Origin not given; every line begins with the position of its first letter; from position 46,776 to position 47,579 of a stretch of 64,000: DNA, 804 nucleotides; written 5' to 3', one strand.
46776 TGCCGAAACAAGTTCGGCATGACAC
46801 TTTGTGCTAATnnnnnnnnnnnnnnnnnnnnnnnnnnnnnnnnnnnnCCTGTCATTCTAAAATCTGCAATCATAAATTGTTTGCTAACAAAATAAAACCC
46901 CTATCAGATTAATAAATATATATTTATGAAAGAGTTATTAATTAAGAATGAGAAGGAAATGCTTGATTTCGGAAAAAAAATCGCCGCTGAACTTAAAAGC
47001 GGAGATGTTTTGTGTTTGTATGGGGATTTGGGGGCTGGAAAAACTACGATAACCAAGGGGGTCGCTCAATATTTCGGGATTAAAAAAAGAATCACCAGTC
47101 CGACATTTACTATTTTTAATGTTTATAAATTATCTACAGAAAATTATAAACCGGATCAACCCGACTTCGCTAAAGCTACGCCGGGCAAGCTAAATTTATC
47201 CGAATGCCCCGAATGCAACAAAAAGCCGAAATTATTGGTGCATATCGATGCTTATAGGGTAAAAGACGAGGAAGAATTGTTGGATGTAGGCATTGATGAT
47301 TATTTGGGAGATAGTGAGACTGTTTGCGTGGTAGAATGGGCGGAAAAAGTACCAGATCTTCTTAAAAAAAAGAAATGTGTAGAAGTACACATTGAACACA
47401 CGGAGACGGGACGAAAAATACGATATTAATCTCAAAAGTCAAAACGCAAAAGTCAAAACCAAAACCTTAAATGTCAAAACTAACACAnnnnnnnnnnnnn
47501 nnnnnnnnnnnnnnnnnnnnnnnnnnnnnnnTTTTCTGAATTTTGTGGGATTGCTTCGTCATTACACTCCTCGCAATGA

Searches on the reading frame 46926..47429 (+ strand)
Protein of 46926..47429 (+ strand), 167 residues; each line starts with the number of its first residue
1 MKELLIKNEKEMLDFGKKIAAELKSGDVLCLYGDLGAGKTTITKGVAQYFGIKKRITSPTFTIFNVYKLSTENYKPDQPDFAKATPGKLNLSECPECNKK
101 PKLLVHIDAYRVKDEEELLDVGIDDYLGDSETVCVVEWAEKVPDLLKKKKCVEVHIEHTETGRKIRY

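Call 88: search_protein_families(library=pfam, proteins=[window:46926-47429:+], max_evalue=0.001)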
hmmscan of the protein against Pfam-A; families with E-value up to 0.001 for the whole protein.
window:46926-47429:+ (167 aa): 1 family
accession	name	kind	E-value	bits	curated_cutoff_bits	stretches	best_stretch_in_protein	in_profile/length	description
PF02367.23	TsaE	-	1.5e-37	128.9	26.6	2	7-70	2-65/128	Threonylcarbamoyl adenosine biosynthesis protein TsaE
